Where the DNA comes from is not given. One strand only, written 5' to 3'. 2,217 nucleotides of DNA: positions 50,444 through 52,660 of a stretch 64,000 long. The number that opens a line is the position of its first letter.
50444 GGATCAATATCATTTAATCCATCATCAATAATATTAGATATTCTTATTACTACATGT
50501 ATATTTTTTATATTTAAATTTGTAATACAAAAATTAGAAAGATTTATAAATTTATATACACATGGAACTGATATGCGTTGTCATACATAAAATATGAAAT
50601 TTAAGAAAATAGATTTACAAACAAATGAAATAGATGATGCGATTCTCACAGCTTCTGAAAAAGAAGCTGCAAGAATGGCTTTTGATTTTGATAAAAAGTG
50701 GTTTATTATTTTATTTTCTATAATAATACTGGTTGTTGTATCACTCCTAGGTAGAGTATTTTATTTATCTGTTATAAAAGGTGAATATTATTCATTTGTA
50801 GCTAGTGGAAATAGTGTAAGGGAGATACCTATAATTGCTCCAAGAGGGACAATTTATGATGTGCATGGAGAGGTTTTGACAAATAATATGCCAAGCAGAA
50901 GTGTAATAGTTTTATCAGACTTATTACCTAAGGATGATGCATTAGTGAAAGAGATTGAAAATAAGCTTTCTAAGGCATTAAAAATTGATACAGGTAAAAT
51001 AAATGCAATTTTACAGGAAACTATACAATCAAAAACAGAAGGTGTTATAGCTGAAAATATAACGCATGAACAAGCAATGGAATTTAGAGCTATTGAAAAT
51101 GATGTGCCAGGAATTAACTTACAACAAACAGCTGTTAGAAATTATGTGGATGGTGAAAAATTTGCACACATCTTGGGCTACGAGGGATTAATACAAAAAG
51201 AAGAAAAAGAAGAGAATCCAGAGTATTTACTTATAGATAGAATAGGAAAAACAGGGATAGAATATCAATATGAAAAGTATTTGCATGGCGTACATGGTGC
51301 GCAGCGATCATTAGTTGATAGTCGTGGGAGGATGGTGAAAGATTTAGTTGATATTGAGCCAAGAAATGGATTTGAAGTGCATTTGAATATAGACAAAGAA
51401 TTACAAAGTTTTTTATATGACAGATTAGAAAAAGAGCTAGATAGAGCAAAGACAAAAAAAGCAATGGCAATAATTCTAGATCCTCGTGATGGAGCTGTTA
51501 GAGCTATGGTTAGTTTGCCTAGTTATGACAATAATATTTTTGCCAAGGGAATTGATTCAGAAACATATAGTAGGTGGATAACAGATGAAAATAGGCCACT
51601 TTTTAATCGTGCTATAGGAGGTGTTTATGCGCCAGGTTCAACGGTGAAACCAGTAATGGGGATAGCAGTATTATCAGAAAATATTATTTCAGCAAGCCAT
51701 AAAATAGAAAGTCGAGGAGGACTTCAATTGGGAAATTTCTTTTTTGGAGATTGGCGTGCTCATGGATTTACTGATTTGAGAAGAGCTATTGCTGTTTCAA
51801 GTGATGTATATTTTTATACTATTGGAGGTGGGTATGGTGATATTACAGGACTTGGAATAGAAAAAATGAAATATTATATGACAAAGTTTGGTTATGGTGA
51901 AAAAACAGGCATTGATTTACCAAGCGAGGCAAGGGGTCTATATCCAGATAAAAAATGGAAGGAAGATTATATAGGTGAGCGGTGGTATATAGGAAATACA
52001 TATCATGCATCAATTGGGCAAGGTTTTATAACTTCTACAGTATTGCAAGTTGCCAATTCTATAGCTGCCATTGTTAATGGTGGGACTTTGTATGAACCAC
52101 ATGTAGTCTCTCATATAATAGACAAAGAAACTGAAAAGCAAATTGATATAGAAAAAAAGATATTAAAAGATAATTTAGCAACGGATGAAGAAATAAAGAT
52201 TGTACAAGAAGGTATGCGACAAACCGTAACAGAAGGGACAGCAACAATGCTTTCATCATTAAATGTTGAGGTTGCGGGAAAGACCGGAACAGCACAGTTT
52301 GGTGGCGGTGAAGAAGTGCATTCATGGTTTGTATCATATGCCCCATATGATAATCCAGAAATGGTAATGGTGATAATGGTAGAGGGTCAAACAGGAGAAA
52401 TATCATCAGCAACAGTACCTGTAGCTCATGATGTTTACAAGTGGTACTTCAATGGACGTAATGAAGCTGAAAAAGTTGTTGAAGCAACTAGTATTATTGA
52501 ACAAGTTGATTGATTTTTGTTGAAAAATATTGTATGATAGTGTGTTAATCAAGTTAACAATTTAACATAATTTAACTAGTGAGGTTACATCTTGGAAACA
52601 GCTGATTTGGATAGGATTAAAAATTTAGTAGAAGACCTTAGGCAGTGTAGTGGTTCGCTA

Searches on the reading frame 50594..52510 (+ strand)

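Call 62: search_protein_families(library=pfam, proteins=[window:50594-52510:+], max_evalue=0.0001)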
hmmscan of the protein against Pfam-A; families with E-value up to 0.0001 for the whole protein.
window:50594-52510:+ (639 aa): 2 families
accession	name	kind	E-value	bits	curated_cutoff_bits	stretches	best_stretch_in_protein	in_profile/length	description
PF00905.27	Transpeptidase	-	1.8e-63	215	22.1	1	291-615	2-298/299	Penicillin binding protein transpeptidase domain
PF03717.20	PBP_dimer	-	1.9e-38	133.1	24.4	1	80-250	2-178/180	Penicillin-binding Protein dimerisation domain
